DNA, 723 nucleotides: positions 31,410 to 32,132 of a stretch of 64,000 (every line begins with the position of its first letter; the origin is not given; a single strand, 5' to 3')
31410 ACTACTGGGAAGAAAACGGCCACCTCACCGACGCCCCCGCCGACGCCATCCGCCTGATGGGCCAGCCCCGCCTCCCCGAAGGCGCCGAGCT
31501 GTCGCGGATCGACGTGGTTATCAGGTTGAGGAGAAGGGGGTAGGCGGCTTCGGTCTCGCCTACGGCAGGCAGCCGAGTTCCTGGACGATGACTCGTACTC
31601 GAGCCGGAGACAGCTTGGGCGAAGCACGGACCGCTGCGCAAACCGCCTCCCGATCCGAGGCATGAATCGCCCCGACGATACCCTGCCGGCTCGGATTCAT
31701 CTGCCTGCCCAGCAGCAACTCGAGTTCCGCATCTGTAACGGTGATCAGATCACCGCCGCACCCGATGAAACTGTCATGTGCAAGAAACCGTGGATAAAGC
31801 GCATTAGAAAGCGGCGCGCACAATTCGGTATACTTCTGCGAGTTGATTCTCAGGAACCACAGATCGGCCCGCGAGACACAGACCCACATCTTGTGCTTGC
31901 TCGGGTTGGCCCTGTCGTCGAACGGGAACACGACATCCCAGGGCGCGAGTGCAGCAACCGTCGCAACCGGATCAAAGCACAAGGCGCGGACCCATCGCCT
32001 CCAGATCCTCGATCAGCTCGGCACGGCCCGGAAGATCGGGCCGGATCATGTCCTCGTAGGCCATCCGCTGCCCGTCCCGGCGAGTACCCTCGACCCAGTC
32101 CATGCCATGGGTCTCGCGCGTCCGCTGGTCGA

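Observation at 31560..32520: Candidate new Panacea-antitoxin / PemK-like-toxin module on a low-GC islet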

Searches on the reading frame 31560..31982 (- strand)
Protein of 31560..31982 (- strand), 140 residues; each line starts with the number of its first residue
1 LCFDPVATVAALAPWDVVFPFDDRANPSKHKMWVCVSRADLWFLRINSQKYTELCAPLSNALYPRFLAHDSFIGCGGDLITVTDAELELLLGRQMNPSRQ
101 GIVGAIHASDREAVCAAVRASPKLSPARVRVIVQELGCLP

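Call 3: search_protein_families(library=pfam, proteins=[window:31560-31982:-], max_evalue=1)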
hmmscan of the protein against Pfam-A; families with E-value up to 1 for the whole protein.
window:31560-31982:- (140 aa): 0 families

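Call 5: search_protein_families(library=ncbifam, proteins=[window:31560-31982:-], max_evalue=10)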
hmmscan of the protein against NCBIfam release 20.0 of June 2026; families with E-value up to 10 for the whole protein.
window:31560-31982:- (140 aa): 1 family
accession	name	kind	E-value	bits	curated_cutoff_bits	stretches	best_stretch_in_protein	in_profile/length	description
NF053784.1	TranRegCyprAlk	equivalog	0.15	11.4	500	1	83-134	65-115/336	transcriptional regulator CypR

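Call 6: search_protein_families(library=padloc, proteins=[window:31560-31982:-], max_evalue=10)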
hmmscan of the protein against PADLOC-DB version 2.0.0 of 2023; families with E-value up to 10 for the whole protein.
window:31560-31982:- (140 aa): 0 families

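Call 7: search_protein_families(library=phrogs, proteins=[window:31560-31982:-], max_evalue=10)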
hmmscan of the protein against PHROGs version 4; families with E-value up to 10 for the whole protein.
window:31560-31982:- (140 aa): 0 families

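Call 8: search_solved_structures(query=window:31560-31982:-, max_evalue=10)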
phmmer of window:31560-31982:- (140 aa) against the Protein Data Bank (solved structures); distinct sequences matched with E-value up to 10: 0.

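Call 9: find_homologous_proteins(query=window:31560-31982:-, max_evalue=0.01)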
Query window:31560-31982:- (140 aa): 21 proteins with E <= 0.01 among 98 candidates.
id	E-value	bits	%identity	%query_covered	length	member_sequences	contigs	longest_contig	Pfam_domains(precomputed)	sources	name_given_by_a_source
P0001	4.6e-77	275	99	88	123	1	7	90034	-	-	-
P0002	3.9e-53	197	63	99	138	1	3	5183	-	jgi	jgi:hypothetical protein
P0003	6.6e-53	196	62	99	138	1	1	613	-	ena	-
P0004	3.7e-52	194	60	99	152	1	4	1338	-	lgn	-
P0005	4.4e-52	194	64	97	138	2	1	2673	-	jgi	jgi:hypothetical protein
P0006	1.4e-45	173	61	97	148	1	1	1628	-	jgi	jgi:hypothetical protein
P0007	5.2e-44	167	57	97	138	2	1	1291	-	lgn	-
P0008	2.4e-42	162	90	62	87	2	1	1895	-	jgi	jgi:hypothetical protein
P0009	1.7e-41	159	53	97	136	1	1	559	-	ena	-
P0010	3.1e-40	155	53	98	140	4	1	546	-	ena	-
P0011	1.9e-39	153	54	97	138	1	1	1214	-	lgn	-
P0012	3.3e-39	152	53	99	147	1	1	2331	-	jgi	-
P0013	3.6e-37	145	54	96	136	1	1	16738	-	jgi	jgi:hypothetical protein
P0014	6.4e-35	138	50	98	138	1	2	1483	-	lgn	-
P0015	2.7e-34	136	52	87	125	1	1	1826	-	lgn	-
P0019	7.8e-28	115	50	86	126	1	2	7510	-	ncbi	-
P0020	1.7e-27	114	47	93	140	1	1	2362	-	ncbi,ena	-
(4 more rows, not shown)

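Call 13: search_solved_structures(query=A1, max_evalue=10, show_alignments=3)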
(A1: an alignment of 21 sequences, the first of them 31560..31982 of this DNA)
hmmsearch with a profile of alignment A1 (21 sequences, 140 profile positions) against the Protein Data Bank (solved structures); distinct sequences matched with E-value up to 10: 2.
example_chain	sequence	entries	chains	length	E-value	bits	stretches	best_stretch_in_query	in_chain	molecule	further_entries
4v6w_CR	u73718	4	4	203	0.055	16.3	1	60-131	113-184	60S ribosomal protein L19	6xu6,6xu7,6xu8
9eho_R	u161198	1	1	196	0.1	15.5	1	59-131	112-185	Ribosomal protein L19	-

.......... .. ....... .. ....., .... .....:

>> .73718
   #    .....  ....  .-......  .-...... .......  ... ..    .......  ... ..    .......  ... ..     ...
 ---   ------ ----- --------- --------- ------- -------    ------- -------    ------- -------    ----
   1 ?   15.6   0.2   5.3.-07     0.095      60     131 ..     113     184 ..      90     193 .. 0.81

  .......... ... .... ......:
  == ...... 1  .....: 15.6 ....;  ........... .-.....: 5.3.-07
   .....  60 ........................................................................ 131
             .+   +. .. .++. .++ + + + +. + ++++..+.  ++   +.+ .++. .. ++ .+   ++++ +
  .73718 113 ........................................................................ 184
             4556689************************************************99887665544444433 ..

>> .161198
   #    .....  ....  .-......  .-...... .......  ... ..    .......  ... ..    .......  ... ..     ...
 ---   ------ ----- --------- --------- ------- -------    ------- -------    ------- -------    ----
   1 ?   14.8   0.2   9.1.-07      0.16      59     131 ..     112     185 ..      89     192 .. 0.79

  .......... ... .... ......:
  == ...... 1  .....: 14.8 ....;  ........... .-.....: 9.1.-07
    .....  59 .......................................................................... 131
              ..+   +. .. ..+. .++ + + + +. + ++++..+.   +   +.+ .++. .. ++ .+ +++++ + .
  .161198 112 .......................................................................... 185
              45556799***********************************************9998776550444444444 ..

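Call 14: find_encoding_contigs(protein=P0013, flank=5000, max_places=3)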
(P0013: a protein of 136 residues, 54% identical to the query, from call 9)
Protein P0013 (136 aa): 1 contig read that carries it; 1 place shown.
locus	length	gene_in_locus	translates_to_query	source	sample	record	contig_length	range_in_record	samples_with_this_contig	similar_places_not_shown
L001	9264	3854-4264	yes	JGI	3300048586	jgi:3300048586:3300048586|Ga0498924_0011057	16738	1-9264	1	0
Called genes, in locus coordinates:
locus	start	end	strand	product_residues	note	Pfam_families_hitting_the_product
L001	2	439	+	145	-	?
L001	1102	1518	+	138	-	-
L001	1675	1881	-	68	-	-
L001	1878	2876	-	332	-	PF01972:SDH_protease, PF25145:NfeD1b_N (weak)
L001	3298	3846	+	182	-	PF13274:SocA_Panacea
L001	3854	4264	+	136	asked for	-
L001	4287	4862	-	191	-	-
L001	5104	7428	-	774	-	PF10145:PhageMin_Tail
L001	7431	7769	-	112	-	-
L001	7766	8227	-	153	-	-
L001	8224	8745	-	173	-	-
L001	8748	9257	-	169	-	-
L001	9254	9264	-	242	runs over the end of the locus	-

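Call 15: find_encoding_contigs(protein=P0019, flank=5000, max_places=3)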
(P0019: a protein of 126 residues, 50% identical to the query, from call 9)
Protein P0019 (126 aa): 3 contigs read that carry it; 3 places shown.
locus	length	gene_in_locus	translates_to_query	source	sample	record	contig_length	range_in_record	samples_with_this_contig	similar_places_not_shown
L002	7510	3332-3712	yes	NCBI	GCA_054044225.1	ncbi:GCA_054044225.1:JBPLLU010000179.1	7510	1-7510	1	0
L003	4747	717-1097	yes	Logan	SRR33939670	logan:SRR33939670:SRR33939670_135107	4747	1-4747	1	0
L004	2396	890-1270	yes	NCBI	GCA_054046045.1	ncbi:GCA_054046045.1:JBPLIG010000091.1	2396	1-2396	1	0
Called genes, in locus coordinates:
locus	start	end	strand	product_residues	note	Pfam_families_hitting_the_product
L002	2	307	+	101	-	?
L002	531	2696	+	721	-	PF22745:Nlig-Ia, PF01653:DNA_ligase_aden, PF03120:OB_DNA_ligase, PF03119:DNA_ligase_ZBD, PF12826:HHH_2, PF00533:BRCT, PF12738:PTCB-BRCT (weak)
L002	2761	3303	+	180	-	PF13274:SocA_Panacea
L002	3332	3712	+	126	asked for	-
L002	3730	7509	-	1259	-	?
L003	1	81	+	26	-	?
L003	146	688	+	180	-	PF13274:SocA_Panacea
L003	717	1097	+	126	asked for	-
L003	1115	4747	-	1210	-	?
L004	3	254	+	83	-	?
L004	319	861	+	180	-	PF13274:SocA_Panacea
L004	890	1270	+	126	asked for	-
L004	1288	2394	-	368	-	?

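Call 16: find_encoding_contigs(protein=P0002, flank=5000, max_places=3)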
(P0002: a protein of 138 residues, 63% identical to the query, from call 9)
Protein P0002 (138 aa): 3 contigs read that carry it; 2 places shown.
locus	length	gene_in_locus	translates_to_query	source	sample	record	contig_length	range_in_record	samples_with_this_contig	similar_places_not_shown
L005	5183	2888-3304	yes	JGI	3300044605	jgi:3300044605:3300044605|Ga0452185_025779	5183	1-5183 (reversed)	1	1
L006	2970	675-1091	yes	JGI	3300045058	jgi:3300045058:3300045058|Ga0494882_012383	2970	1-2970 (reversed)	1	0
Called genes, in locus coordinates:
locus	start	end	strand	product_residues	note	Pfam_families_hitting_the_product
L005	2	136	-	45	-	?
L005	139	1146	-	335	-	PF00589:Phage_integrase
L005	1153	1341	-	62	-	-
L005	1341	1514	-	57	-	PF03869:Arc (weak)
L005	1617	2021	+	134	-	PF03869:Arc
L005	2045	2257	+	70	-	-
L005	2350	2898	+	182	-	PF13274:SocA_Panacea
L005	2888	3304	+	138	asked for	-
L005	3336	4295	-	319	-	-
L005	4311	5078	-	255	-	-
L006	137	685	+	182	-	PF13274:SocA_Panacea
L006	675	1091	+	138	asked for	-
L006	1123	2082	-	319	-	-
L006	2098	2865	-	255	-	-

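Call 17: predict_structure(alignment_id=A1)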
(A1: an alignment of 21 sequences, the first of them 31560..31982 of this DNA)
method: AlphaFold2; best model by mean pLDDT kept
length: 140 residues; sequences in the alignment: 21
mean_pLDDT: 93.9   pTM: 0.88
mean pLDDT of the five models: 93.9, 93.8, 93.2, 92.1, 90.6
residues with pLDDT >= 90: 125; 70-90: 13; 50-70: 2; < 50: 0
segments of 3 or more residues with pLDDT < 50: none
pLDDT, mean of each block of 10 residues (from residue 1): 91 98 93 97 95 91 94 89 97 93 96 95 94 91
secondary structure, 60 per line:
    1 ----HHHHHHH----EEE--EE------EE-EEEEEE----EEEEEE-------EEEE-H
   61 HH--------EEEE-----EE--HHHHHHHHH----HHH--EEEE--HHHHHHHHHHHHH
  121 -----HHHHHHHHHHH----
elements in order: H5-11 E16-18 E32-37 E42-47 E55-58 E71-74 H84-92 E102-105 H108-120 H126-136

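Call 21: fold_search(model_id=the predicted structure, library=pdb)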
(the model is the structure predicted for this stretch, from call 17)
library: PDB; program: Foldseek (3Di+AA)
matches with E <= 10: 108; with E <= 0.001: 2
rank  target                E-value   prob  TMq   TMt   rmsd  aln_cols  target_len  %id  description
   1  5hk0_A                6.2e-04  1.00  0.55  0.69   3.2       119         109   14  Crystal structure of M. tuberculosis MazF-mt3 (Rv1991c) in complex with RNA (released 2017-01-18)
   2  6a6x_B                7.9e-04  1.00  0.49  0.61   3.9       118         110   20  The crystal structure of the Mtb MazE-MazF-mt9 complex (released 2019-07-03)
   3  6kys_A                2.8e-03  1.00  0.53  0.62   4.5       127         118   11  The structure of the M. tb toxin MazF-mt1 (released 2020-08-05)
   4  9g48_A                3.1e-03  1.00  0.52  0.62   4.6       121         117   10  Staphylococcus aureus MazF in complex with Nanobody 6 (released 2024-07-24)
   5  6l29_A                3.1e-03  1.00  0.54  0.61   4.0       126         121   12  The structure of the MazF-mt1 mutant (released 2020-08-05)
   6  5hk0_C                3.7e-03  1.00  0.55  0.69   3.3       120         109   13  Crystal structure of M. tuberculosis MazF-mt3 (Rv1991c) in complex with RNA (released 2017-01-18)
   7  6kyt_E                5.0e-03  1.00  0.52  0.63   3.5       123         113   14  The structure of the M. tb toxin MazEF-mt1 complex (released 2020-08-05)
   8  7du5_B                6.8e-03  1.00  0.55  0.64   3.0       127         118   14  The structure of the M.tb MazF-mt1 toxin in complex with a fragment of cognate antitoxin (released 2022-01-12)
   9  6kyt_J                7.6e-03  1.00  0.52  0.64   4.1       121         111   12  The structure of the M. tb toxin MazEF-mt1 complex (released 2020-08-05)
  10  6kyt_B                8.1e-03  1.00  0.48  0.55   4.5       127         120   12  The structure of the M. tb toxin MazEF-mt1 complex (released 2020-08-05)
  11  6kyt_A                8.6e-03  1.00  0.50  0.62   4.7       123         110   15  The structure of the M. tb toxin MazEF-mt1 complex (released 2020-08-05)
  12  9g2a_B                1.1e-02  1.00  0.50  0.61   4.7       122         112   11  Staphylococcus aureus MazF in complex with nanobody 4 (released 2024-07-17)
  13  7du5_A                1.2e-02  1.00  0.51  0.59   4.7       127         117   12  The structure of the M.tb MazF-mt1 toxin in complex with a fragment of cognate antitoxin (released 2022-01-12)
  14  8zws_C                1.6e-02  1.00  0.49  0.65   4.9       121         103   15  Mtb. MazF-mt3 toxin in compleex with its antitoxin fragmant (released 2025-06-11)
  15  4mzm_B                2.0e-02  1.00  0.54  0.67   3.3       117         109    9  MazF from S. aureus crystal form I, P212121, 2.1 A (released 2014-05-28)
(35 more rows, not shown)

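Call 22: fold_search(model_id=the predicted structure, library=viral)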
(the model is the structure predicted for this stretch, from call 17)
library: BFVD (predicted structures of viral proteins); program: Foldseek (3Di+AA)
matches with E <= 10: 185; with E <= 0.001: 0
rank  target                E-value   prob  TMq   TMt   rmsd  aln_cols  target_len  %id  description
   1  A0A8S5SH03            1.2e-03  1.00  0.50  0.50   7.0       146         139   13  PemK-like protein [Siphoviridae sp. ctBCr48]
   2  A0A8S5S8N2            3.3e-03  1.00  0.54  0.62   4.1       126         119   12  PemK-like protein [Phage sp. ctGns7]
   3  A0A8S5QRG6            2.0e-02  0.99  0.49  0.31   5.4       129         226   10  PemK-like protein [Myoviridae sp. ctgXL3]
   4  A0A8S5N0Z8            2.3e-02  1.00  0.51  0.41   3.8       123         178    6  Endoribonuclease [Siphoviridae sp. ctpbb7]
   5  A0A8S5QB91            3.4e-02  0.99  0.53  0.41   9.8       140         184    8  PemK-like protein [Myoviridae sp. ctdv95]
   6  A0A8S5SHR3            4.3e-02  0.90  0.47  0.30  10.6       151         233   12  PemK-like protein [Phage sp. ctqZP6]
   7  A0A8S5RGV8            5.4e-02  0.95  0.50  0.29   6.0       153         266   11  PemK-like protein [virus sp. ctiha2]
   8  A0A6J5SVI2            1.8e-01  0.90  0.48  0.43   4.3       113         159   14  Uncharacterized protein [uncultured Caudovirales phage]
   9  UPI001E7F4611         4.1e-01  0.06  0.21  0.09  13.8       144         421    9  (no name look-up for this kind of identifier)
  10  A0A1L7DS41            5.6e-01  0.21  0.27  0.23   5.9       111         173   14  Uncharacterized protein [Ralstonia phage phiAp1]
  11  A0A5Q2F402            5.6e-01  0.12  0.26  0.28  11.4       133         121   10  Uncharacterized protein [Gordonia phage Sixama]
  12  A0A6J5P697            5.6e-01  0.06  0.18  0.05  14.3       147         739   11  Peptidase M23 [uncultured Caudovirales phage]
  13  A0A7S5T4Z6            7.1e-01  0.06  0.23  0.14  15.9       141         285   11  (no name in the UniProt tables at hand)
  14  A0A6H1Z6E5            7.5e-01  0.41  0.42  0.36   6.5       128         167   15  (no name in the UniProt tables at hand)
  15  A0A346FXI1            8.5e-01  0.02  0.16  0.11  13.8       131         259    8  (no name in the UniProt tables at hand)
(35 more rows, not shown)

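Call 24: search_protein_representatives(alignment_id=A1)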
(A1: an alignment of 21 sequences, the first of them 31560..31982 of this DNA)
Query: 21 sequences, 140 profile positions. Proteins with E-value up to 0.001 (for the whole library): 275; up to 1e-10: 63; up to 1e-30: 10. The best 150 are listed.
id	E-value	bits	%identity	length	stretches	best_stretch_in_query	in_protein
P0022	1.2e-56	206.5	-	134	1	7-137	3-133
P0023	3.4e-54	198.5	-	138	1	1-136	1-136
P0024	3.2e-43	163.0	-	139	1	4-136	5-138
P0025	7.9e-42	158.4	-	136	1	11-137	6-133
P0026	2.6e-38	147.1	-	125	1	1-122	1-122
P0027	1.9e-36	141.0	-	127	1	14-136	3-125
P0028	2.0e-36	140.9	-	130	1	11-136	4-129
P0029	5.3e-35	136.3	-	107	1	32-136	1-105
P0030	3.9e-33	130.3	-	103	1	36-137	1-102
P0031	1.2e-32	128.6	-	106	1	32-136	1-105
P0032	3.0e-29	117.7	-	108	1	36-137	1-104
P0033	2.6e-28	114.7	-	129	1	14-135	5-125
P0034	1.8e-26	108.7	-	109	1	32-137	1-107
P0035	2.0e-26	108.5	-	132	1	14-135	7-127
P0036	1.6e-21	92.6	-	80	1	60-137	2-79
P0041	4.2e-17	78.3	-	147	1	28-136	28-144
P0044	1.3e-16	76.8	-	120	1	14-130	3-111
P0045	1.4e-16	76.6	-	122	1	12-134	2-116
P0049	1.1e-15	73.7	-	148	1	26-136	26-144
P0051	4.6e-15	71.7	-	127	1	11-135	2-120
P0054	7.9e-14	67.7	-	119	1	11-138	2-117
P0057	1.8e-13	66.6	-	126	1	15-137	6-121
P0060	4.0e-13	65.4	-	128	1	11-138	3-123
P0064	2.0e-12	63.2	-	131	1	11-137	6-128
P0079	4.6e-11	58.7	-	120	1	9-134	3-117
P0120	4.7e-08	49.0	-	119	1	14-133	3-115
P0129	1.9e-07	47.1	-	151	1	11-91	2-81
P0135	2.5e-07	46.6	-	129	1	23-137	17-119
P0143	8.3e-07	44.9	-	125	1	12-136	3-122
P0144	8.7e-07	44.9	-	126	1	17-136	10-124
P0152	2.0e-06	43.7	-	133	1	16-78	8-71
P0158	4.6e-06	42.5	-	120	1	17-135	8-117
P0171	9.5e-06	41.5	-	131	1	13-134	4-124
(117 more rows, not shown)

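Call 31: search_protein_families(library=ncbifam, alignment_id=A2, max_evalue=0.01)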
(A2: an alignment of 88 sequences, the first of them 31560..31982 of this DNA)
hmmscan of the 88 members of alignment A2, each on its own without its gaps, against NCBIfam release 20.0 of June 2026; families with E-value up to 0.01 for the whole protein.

A. member 1, window:31560-31982:- (140 aa): 0 families

B. families by the number of members that match (of 88 scanned): 1 family
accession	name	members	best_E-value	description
NF045891.1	ICE_Mbov_0400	1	3e-05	Mbov_0400 family ICE element protein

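Call 32: search_protein_families(library=pfam, alignment_id=A2, max_evalue=0.01)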
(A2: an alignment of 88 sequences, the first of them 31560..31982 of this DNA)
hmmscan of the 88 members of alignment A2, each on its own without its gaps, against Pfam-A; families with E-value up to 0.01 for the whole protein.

A. member 1, window:31560-31982:- (140 aa): 0 families

B. families by the number of members that match (of 88 scanned): 1 family
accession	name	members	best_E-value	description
PF19665.4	DUF6168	1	0.0029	Family of unknown function (DUF6168)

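Call 33: find_homologous_proteins(query=A2, max_evalue=0.001)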
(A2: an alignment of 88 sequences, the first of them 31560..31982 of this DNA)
Query A2 (88 sequences) (140 aa, profile of the alignment): 32 proteins with E <= 0.001 among 1140 candidates.
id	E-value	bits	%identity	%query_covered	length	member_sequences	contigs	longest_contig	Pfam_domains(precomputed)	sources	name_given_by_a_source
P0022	5.8e-36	141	49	95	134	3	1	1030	-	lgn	-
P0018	3.9e-33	132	50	94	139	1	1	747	-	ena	-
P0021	4.9e-33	132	51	87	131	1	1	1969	-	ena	-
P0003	6.5e-33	131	62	99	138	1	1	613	-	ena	-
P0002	1.0e-32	130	63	99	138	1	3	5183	-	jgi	jgi:hypothetical protein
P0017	1.4e-32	130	55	87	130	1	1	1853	-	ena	-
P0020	2.8e-32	129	47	93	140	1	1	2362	-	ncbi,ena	-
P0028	3.7e-31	125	41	82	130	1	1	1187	-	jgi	-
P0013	5.6e-31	125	54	96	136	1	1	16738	-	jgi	jgi:hypothetical protein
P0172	5.7e-31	125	52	91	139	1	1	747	-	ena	-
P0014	9.3e-31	124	50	98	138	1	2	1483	-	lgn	-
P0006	1.5e-30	124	61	97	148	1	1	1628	-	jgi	jgi:hypothetical protein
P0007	8.3e-30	121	57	97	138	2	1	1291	-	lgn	-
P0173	8.9e-30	121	50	91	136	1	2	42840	-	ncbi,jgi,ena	-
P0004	1.1e-29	121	60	99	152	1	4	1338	-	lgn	-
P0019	8.5e-28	115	50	86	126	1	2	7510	-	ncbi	-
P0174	1.0e-27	114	43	96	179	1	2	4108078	-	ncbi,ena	-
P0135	2.1e-23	100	26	81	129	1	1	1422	-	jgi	jgi:mRNA-degrading endonuclease toxin of MazEF toxin-antitoxin module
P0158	9.2e-23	98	21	86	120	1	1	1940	-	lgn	-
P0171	1.7e-22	98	25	74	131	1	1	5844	-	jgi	jgi:hypothetical protein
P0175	3.2e-21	93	25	74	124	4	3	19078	-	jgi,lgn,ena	jgi:hypothetical protein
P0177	2.9e-20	90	23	89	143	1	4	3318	-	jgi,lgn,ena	jgi:hypothetical protein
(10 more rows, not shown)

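Call 35: search_dna_similar(query=window:31560-31982:-, collection=plasmids, mode=protein, max_evalue=0.001)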
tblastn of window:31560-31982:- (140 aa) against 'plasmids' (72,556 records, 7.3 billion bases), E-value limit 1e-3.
No match.

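Call 36: search_dna_similar(query=window:31560-31982:-, collection=phages, mode=protein, max_evalue=0.001)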
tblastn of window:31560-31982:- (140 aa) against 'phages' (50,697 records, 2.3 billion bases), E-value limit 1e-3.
No match.

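Call 37: find_related_loci(query=A1, collection=genome_contigs, flank=4000)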
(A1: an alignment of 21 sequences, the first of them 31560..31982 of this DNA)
Query A1 (140 aa) in genome_contigs; peptide patterns used: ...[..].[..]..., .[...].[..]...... (x = any residue, [..] = any of these).
15 stretches matched a pattern; 2 encode a relative of the query (tblastn E <= 1e-3); 2 distinct loci.
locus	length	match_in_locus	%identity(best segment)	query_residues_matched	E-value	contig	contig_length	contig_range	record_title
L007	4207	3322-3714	51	7-138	1e-39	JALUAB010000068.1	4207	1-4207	MAG: Hyphomicrobiales bacterium isolate S141_metabat2_scaf2bin.193 S141_NODE_25521_length_4207_cov_21.682843, whole geno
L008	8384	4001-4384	50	9-137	2e-37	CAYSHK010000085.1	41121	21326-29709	MAG TPA_asm: uncultured Rhizobiaceae bacterium isolate binchicken_co219_193 genome assembly, contig: k141_890937, whole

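Call 41: search_protein_families(library=pfam, alignment_id=A2, max_evalue=10)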
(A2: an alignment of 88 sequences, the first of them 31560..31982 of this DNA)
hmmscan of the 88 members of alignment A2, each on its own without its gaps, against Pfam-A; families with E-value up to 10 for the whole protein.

A. member 1, window:31560-31982:- (140 aa): 0 families

B. families by the number of members that match (of 88 scanned): 26 families (the first 25 are shown)
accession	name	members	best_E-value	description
PF09957.15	VapB_antitoxin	2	0.033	Bacterial antitoxin of type II TA system, VapB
PF19665.4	DUF6168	1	0.0029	Family of unknown function (DUF6168)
PF05497.17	Destabilase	1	0.013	Destabilase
PF13010.11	pRN1_helical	1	0.024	Primase helical domain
PF24860.1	FdhE_C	1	0.057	FdhE, C-terminal domain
PF06419.17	COG6_N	1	0.071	Conserved oligomeric complex COG6, N-terminal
PF05248.17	Adeno_E3A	1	0.09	Adenovirus E3A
PF02625.21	XdhC_CoxI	1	0.093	XdhC and CoxI family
PF14779.12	BBS1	1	0.094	Ciliary BBSome complex subunit 1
PF10893.13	Phage_186_Fil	1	0.095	Bacteriophage 186, Fil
PF19596.4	DUF6101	1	0.098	Family of unknown function (DUF6101)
PF24253.1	DUF7454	1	0.099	Domain of unknown function (DUF7454)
PF02452.23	PemK_toxin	1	0.099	PemK-like, MazF-like toxin of type II toxin-antitoxin system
PF16101.10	PRIMA1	1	0.11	Proline-rich membrane anchor 1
PF18265.6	Nas2_N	1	0.11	Nas2 N_terminal domain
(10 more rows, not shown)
